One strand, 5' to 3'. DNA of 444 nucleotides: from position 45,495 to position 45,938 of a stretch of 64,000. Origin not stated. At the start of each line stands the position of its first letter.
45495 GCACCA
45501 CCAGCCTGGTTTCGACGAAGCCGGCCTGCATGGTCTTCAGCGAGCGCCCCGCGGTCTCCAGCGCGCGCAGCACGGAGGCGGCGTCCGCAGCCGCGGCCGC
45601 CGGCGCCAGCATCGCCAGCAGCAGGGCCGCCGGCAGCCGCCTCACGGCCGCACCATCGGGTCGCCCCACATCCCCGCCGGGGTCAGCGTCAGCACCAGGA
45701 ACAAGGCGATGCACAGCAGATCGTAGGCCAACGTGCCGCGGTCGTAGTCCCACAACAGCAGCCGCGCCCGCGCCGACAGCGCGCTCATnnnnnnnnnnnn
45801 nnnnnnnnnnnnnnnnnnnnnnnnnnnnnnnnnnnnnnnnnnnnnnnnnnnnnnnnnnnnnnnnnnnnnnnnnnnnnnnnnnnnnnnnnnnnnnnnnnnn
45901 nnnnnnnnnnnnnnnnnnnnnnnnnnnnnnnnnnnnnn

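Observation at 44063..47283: Translationally coupled cassette: lipoprotein, orphan LolD-type ATPase, 48-aa membrane peptide, LolA-like carrier and radical SAM/SPASM enzyme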

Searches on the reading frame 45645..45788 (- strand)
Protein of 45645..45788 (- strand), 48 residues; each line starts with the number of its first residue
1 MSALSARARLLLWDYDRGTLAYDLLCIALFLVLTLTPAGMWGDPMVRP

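Call 4: search_protein_families(library=pfam, proteins=[window:45645-45788:-], max_evalue=0.1)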
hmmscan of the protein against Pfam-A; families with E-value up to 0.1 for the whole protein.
window:45645-45788:- (48 aa): 0 families

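Call 5: search_protein_families(library=ncbifam, proteins=[window:45645-45788:-], max_evalue=0.1)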
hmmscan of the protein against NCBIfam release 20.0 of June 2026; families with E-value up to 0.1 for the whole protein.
window:45645-45788:- (48 aa): 0 families

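Call 13: find_homologous_proteins(query=A1, max_evalue=10)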
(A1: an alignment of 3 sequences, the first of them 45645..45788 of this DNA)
Query A1 (3 sequences) (48 aa, profile of the alignment): 125 proteins with E <= 10 among 133 candidates; the best 120 are listed.
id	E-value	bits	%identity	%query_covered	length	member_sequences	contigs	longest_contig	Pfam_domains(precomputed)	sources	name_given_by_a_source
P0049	2.4e-26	109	100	100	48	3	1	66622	-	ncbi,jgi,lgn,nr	ncbi:MAG: hypothetical protein NDJ94_04120 [Vicinamibacteria bacterium]|jgi:hypothetical protein|nr:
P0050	7.2e-25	104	81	100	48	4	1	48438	-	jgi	jgi:hypothetical protein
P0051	1.7e-21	93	51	90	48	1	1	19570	-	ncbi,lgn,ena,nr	ncbi:MAG TPA: hypothetical protein VMR21_11525 [Vicinamibacteria bacterium]|nr:hypothetical protein 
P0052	4.3e-20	89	63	96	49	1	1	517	-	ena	-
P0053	4.3e-20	89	55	92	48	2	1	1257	-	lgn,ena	-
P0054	5.5e-20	88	69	100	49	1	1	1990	-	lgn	-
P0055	8.2e-20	88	71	100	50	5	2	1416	-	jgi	jgi:hypothetical protein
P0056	1.9e-19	87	59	96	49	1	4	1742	-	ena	-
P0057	2.6e-19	86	63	96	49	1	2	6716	-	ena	-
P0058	2.8e-19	86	64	92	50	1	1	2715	-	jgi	jgi:hypothetical protein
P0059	3.1e-19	86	65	96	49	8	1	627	-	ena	-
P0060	3.4e-19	86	69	100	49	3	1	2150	-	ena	-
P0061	3.9e-19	86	67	94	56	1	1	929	-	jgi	jgi:hypothetical protein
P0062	4.1e-19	86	65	96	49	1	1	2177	-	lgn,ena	-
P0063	5.6e-19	85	59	92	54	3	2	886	-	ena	-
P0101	3.1e-17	80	60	90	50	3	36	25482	-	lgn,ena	-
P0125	2.0e-16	77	63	90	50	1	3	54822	-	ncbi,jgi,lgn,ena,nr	ncbi:MAG TPA: hypothetical protein VJU18_05930 [Vicinamibacteria bacterium]|nr:hypothetical protein 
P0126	2.2e-16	77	70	92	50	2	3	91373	-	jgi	jgi:hypothetical protein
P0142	3.0e-15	73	53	94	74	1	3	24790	-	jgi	jgi:hypothetical protein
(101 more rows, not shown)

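Call 14: find_encoding_contigs(protein=P0126, flank=7000, max_places=3)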
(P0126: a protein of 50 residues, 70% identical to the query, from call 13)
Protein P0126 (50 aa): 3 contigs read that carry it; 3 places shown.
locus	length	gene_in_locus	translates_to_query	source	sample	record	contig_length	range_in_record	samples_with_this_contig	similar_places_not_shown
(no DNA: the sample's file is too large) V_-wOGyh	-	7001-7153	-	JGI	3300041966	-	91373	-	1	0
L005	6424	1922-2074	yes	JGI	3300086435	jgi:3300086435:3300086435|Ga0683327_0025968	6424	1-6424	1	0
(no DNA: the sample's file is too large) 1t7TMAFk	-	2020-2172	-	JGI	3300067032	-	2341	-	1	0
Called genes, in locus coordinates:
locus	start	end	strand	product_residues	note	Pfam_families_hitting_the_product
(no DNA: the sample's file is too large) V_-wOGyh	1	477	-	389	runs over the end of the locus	PF07719:TPR_2 (faint), PF13428:TPR_14 (faint), PF14559:TPR_19 (weak), PF13432:TPR_16, PF14559:TPR_19 (weak), PF13485:Peptidase_MA_2 (faint), PF04450:BSP (weak)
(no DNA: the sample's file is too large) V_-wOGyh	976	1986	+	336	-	PF00288:GHMP_kinases_N, PF08544:GHMP_kinases_C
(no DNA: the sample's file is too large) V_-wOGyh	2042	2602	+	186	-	PF08207:EFP_N, PF01132:EFP, PF09285:Elong-fact-P_C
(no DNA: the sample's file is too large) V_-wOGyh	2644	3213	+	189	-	PF01931:NTPase_I-T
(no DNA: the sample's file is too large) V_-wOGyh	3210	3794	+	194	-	PF00265:TK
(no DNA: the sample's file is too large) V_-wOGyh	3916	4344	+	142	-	-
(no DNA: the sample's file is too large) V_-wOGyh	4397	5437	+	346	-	PF01137:RTC, PF05189:RTC_insert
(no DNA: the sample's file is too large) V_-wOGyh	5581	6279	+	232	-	-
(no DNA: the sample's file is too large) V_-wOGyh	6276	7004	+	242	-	PF02463:SMC_N (faint), PF00005:ABC_tran, PF13304:AAA_21 (faint)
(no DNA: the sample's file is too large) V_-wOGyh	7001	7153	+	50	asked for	-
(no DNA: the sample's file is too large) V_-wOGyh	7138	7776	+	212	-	PF03548:LolA, PF17131:TP_0789-like, PF03888:MucB_RseB (weak)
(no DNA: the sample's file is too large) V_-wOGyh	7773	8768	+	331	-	PF04055:Radical_SAM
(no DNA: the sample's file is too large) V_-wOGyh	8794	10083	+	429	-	PF26686:DUF8575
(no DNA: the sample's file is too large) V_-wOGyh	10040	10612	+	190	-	PF10825:DUF2752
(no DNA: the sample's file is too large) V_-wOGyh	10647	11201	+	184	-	PF06271:RDD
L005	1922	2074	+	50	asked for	-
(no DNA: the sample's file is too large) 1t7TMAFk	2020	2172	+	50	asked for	-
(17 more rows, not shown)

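Call 15: find_encoding_contigs(protein=P0125, flank=7000, max_places=3)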
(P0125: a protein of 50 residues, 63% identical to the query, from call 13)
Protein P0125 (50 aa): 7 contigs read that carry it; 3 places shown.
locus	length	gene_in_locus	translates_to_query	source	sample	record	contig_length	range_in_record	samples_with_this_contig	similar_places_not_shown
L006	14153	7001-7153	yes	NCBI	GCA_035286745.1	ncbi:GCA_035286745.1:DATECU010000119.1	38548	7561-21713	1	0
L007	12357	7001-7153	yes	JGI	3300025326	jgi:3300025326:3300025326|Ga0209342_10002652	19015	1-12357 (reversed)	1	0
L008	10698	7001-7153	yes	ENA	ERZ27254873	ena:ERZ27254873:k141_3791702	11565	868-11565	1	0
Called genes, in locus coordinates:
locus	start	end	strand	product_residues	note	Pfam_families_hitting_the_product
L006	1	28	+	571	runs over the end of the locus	PF00574:CLP_protease (faint), PF01343:Peptidase_S49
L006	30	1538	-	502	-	PF14559:TPR_19 (faint), PF07719:TPR_2 (faint), PF13432:TPR_16 (weak)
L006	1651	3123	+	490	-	PF00939:Na_sulph_symp, PF03600:CitMHS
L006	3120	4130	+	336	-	PF00288:GHMP_kinases_N, PF08544:GHMP_kinases_C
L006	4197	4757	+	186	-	PF08207:EFP_N, PF01132:EFP, PF09285:Elong-fact-P_C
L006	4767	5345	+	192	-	PF00265:TK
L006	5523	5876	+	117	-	-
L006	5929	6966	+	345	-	PF01137:RTC, PF05189:RTC_insert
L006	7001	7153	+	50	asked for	-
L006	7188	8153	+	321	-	PF04055:Radical_SAM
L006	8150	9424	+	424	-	PF26686:DUF8575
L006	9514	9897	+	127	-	PF09685:MamF_MmsF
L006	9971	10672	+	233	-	PF13828:DUF4190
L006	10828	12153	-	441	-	PF13432:TPR_16 (weak), PF14559:TPR_19 (weak), PF13432:TPR_16, PF00515:TPR_1 (weak), PF13424:TPR_12, PF13414:TPR_11 (weak), PF13432:TPR_16 (weak), PF01987:AIM24, +10 more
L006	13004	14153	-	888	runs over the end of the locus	PF01411:tRNA-synt_2c, PF07973:tRNA_SAD, PF02272:DHHA1 (weak)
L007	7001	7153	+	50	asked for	-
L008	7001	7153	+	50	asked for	-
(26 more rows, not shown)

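Call 16: find_encoding_contigs(protein=P0101, flank=7000, max_places=3)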
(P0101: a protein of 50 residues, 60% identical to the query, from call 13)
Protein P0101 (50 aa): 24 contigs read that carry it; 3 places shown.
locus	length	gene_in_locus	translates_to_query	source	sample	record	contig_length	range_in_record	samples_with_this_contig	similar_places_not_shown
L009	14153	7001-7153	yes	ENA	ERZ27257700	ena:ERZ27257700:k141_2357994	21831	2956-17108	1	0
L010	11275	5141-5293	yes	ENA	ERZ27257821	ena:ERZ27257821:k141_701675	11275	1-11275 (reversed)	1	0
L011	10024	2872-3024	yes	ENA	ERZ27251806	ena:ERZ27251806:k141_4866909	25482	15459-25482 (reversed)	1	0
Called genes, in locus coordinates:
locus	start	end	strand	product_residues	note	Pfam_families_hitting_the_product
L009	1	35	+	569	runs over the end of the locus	PF01343:Peptidase_S49, PF25145:NfeD1b_N (weak), PF01343:Peptidase_S49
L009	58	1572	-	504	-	PF13432:TPR_16, PF14559:TPR_19 (weak)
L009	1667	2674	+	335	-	PF00288:GHMP_kinases_N, PF08544:GHMP_kinases_C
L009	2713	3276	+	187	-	PF08207:EFP_N, PF01132:EFP, PF09285:Elong-fact-P_C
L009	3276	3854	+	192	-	PF00265:TK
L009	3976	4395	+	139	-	-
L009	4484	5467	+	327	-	PF01137:RTC, PF05189:RTC_insert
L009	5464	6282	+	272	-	-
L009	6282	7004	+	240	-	PF02463:SMC_N (faint), PF00005:ABC_tran, PF13304:AAA_21 (faint)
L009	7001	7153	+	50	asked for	-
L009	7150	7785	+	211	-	PF03548:LolA, PF17131:TP_0789-like, PF03888:MucB_RseB (weak)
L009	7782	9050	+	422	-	PF26686:DUF8575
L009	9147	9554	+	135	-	PF09685:MamF_MmsF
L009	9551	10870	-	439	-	PF12895:ANAPC3, PF13432:TPR_16, PF14559:TPR_19 (weak), PF13424:TPR_12, PF14559:TPR_19 (weak), PF00515:TPR_1, PF07719:TPR_2 (weak), PF01987:AIM24, +7 more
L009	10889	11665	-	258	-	PF13511:DUF4124 (faint), PF01464:SLT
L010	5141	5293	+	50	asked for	-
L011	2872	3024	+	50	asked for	-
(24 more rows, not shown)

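Call 17: find_encoding_contigs(protein=P0142, flank=7000, max_places=3)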
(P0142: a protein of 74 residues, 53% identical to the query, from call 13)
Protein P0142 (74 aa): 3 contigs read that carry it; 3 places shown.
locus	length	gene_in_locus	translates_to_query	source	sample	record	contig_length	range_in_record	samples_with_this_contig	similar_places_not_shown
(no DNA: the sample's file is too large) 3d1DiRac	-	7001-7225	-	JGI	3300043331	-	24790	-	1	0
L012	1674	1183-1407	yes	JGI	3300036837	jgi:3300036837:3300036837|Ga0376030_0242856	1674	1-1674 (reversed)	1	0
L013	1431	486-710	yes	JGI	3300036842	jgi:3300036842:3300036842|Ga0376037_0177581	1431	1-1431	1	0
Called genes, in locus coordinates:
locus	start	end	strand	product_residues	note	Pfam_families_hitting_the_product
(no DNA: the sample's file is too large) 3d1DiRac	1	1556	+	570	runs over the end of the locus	PF01343:Peptidase_S49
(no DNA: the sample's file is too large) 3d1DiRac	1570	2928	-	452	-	PF13428:TPR_14 (faint), PF07719:TPR_2 (faint), PF14559:TPR_19 (weak), PF13371:TPR_9 (weak), PF13432:TPR_16 (weak)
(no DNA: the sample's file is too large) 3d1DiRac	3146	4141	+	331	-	PF00288:GHMP_kinases_N, PF08544:GHMP_kinases_C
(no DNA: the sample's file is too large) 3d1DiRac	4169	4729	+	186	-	PF08207:EFP_N, PF01132:EFP, PF09285:Elong-fact-P_C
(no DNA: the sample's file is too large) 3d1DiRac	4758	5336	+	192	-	PF00265:TK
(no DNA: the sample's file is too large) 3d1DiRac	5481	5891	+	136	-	-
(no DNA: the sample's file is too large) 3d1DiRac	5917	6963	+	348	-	PF01137:RTC, PF05189:RTC_insert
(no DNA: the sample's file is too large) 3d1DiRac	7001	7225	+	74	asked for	-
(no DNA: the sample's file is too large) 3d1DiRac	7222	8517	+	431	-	PF26686:DUF8575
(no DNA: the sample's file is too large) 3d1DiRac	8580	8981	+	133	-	PF09685:MamF_MmsF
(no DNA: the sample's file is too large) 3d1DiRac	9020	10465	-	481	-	PF02321:OEP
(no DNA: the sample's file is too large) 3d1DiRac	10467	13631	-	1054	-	PF00873:ACR_tran, PF03176:MMPL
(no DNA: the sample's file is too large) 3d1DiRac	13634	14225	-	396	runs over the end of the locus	PF25919:BSH_CusB (faint), PF25917:BSH_RND, PF25876:HH_MFP_RND, PF25881:HH_YBHG (weak), PF25885:HH_EMRA (weak), PF25944:Beta-barrel_RND, PF25967:RND-MFP_C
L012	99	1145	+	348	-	PF01137:RTC, PF05189:RTC_insert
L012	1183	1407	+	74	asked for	-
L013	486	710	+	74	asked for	-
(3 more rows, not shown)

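Call 24: find_related_loci(query=A3, collection=genome_contigs, flank=8000)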
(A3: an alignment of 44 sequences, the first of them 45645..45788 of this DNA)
Query A3 (48 aa) in genome_contigs; peptide patterns used: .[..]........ (x = any residue, [..] = any of these).
21 stretches matched a pattern; 17 encode a relative of the query (tblastn E <= 1e-3); 17 distinct loci.
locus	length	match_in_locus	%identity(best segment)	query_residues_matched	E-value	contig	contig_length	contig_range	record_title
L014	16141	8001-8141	83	2-48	2e-23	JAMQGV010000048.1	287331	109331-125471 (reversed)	MAG: Vicinamibacteria bacterium isolate ACD1 H2_k97_761642, whole genome shotgun sequence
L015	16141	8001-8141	83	2-48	3e-23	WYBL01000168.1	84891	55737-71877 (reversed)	MAG: Acidobacteria bacterium isolate ACD2 k127_692743, whole genome shotgun sequence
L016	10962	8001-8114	63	8-45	9e-14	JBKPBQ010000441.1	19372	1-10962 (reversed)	MAG: Acidobacteriota bacterium isolate GB_EKS_MAG_00074 GB_EKS_000000126701, whole genome shotgun sequence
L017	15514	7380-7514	58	2-46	3e-12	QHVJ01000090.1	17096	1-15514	MAG: Acidobacteria bacterium isolate AA35 14_1009_16_40cm_scaffold_23140_curated, whole genome shotgun sequence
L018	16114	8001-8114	63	8-45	6e-11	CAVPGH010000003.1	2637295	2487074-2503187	MAG: uncultured Acidobacteriota bacterium isolate MFD10007.bin.2.4 genome assembly, contig: contig_6528, whole genome sh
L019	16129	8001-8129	65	4-46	1e-10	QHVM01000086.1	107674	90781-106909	MAG: Acidobacteria bacterium isolate AA32 14_1009_16_40cm_scaffold_938_curated, whole genome shotgun sequence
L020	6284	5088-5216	58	4-47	3e-10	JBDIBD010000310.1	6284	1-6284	MAG: Vicinamibacteria bacterium isolate AS-MICRO-OLR.136 NODE_64430_length_6284_cov_8.207042, whole genome shotgun seque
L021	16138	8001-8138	63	4-48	2e-9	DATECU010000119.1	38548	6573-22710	MAG TPA_asm: Vicinamibacteria bacterium isolate SMAG_U8280 k141_2966765, whole genome shotgun sequence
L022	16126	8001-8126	55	4-45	4e-9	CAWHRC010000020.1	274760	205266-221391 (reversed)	MAG: uncultured Acidobacteriota bacterium isolate MFD05942.bin.2.206 genome assembly, contig: contig_60622, whole genome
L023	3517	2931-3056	50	4-45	1e-8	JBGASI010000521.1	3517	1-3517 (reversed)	MAG: Vicinamibacteria bacterium isolate MAG_AAO_AS.80 AAOAS-80_scaffold_58437, whole genome shotgun sequence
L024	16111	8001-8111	59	9-45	2e-8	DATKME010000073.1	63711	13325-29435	MAG TPA_asm: Vicinamibacteria bacterium isolate SMAG_U14703 k141_3431921, whole genome shotgun sequence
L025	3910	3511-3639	56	5-47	2e-8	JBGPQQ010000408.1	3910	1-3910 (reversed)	MAG: Vicinamibacteria bacterium isolate OBJ1_062018_150_29 k141_1768060_length_3910_cov_8.0000, whole genome shotgun seq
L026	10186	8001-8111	54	9-45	3e-8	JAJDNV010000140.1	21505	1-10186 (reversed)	MAG: Acidobacteria bacterium isolate ALSabin.176 k141_1427464, whole genome shotgun sequence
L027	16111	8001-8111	57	9-45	8e-8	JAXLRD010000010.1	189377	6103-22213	MAG: Vicinamibacteria bacterium isolate STL-ACI20 C2.206.fa-10, whole genome shotgun sequence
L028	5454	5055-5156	56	13-46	7e-7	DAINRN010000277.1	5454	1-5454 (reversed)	MAG TPA_asm: Acidobacteriota bacterium isolate CTOTU25978 NODE_4918_length_5454_cov_4.271347, whole genome shotgun seque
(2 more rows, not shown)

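Call 60: search_protein_representatives(alignment_id=A3)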
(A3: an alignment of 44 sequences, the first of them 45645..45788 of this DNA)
Query: 44 sequences, 49 profile positions. Proteins with E-value up to 0.001 (for the whole library): 440; up to 1e-10: 35; up to 1e-30: 0. The best 150 are listed.
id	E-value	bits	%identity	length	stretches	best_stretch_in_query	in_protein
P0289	2.0e-24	100.9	-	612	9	16-38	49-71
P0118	1.8e-20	88.3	-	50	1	2-49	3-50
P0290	1.1e-19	85.8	-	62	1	2-47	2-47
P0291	2.9e-19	84.4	-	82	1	3-49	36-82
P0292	1.5e-18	82.2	-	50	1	2-49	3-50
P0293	2.3e-18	81.6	-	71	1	4-48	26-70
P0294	1.7e-17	78.8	-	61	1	1-46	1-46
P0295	2.4e-17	78.3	-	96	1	3-45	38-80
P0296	9.7e-17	76.4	-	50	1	2-49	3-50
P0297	1.4e-16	75.9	-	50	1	2-49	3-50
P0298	1.4e-16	75.8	-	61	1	3-48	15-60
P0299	3.8e-16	74.5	-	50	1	2-49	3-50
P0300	3.9e-16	74.4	-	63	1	3-49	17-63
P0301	4.2e-16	74.3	-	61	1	3-49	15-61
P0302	6.9e-16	73.6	-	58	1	3-46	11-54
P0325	3.5e-10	55.4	-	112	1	7-44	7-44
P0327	8.5e-10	54.1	-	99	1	5-43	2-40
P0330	1.7e-09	53.2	-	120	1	7-43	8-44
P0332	3.4e-09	52.2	-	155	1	8-45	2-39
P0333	4.8e-09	51.7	-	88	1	3-42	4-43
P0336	5.5e-09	51.5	-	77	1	8-41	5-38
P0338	6.9e-09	51.2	-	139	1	9-43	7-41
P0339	9.9e-09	50.7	-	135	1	7-43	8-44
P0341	1.5e-08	50.2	-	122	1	4-41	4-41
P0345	2.1e-08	49.7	-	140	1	7-43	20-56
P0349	3.4e-08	49.0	-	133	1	4-43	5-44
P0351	3.8e-08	48.9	-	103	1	7-43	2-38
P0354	4.1e-08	48.8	-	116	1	7-43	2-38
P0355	4.3e-08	48.7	-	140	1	8-43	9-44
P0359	5.2e-08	48.4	-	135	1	4-43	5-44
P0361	5.5e-08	48.3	-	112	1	8-43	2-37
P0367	6.9e-08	48.0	-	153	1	3-43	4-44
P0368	7.8e-08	47.8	-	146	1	4-43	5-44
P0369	8.8e-08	47.7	-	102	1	4-43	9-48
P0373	9.6e-08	47.6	-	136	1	4-43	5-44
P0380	1.3e-07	47.2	-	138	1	7-43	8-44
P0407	3.7e-07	45.7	-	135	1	7-43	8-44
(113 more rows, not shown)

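Call 62: search_protein_families(library=pfam, proteins=[P0338, P0339, P0349, P0355, P0359, P0367, P0368, P0373, P0330, P0345], max_evalue=1)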
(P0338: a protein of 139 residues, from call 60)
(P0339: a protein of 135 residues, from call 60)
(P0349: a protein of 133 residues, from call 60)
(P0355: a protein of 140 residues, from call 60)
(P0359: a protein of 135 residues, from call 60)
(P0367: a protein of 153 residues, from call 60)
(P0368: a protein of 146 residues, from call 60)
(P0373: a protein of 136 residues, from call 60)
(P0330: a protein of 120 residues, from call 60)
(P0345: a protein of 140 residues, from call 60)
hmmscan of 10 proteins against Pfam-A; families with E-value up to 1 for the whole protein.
P0338 (139 aa): 0 families

P0339 (135 aa): 1 family
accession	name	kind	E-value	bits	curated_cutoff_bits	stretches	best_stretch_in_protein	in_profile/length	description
PF23359.1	Lsr2_DNA-bd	-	0.11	12.3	26.9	1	60-74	19-33/37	Lsr2 DNA-binding domain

P0349 (133 aa): 0 families

P0355 (140 aa): 0 families

P0359 (135 aa): 0 families

P0367 (153 aa): 1 family
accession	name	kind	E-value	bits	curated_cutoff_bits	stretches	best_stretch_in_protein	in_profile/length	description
PF18593.6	CdiI_2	-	0.024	15.8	26.7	1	96-153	27-85/91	CdiI immunity protein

P0368 (146 aa): 0 families

P0373 (136 aa): 1 family
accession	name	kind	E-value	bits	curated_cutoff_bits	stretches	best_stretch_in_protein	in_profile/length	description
PF16082.10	Phage_holin_2_4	-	0.23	11.9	30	0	26-56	39-69/77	Bacteriophage holin family, superfamily II-like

P0330 (120 aa): 1 family
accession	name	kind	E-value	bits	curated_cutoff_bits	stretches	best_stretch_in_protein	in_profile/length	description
PF09680.15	YjcZ_2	-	0.33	11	21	1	27-36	7-16/24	Family of unknown function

P0345 (140 aa): 0 families

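Call 63: search_protein_families(library=ncbifam, proteins=[P0338, P0339, P0349, P0355, P0359, P0367, P0368, P0373, P0330, P0345], max_evalue=1)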
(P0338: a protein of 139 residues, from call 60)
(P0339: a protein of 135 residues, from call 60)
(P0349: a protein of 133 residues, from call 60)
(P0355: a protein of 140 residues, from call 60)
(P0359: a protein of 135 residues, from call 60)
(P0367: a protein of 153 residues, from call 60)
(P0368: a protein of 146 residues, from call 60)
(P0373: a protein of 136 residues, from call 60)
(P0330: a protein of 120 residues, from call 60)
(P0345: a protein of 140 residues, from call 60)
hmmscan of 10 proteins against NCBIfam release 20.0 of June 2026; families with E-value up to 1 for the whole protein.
P0338 (139 aa): 0 families

P0339 (135 aa): 0 families

P0349 (133 aa): 0 families

P0355 (140 aa): 0 families

P0359 (135 aa): 1 family
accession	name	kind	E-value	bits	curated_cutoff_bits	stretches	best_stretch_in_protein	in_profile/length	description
NF007963.0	PRK10683.1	equivalog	0.0016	17.9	489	1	12-50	273-313/317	putrescine ABC transporter permease PotH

P0367 (153 aa): 0 families

P0368 (146 aa): 0 families

P0373 (136 aa): 0 families

P0330 (120 aa): 0 families

P0345 (140 aa): 1 family
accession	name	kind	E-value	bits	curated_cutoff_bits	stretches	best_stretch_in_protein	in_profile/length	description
TIGR04317.1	W_rSAM_matur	equivalog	0.032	13.3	380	1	62-133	127-197/349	tungsten cofactor oxidoreductase radical SAM maturase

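Call 64: find_encoding_contigs(protein=P0339, flank=8000, max_places=4)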
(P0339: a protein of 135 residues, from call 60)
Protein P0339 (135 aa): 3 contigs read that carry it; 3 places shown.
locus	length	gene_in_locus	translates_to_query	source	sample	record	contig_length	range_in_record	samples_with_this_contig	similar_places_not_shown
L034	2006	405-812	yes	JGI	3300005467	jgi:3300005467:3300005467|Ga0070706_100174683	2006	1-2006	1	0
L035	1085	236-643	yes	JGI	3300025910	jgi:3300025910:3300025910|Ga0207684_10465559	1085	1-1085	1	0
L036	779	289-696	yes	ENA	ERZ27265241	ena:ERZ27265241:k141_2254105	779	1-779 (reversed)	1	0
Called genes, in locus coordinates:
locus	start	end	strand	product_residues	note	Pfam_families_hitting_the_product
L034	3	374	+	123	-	?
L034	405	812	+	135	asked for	-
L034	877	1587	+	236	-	PF03548:LolA, PF17131:TP_0789-like (weak)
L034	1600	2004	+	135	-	?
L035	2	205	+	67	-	?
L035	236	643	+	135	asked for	-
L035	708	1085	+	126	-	?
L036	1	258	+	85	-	?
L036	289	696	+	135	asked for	-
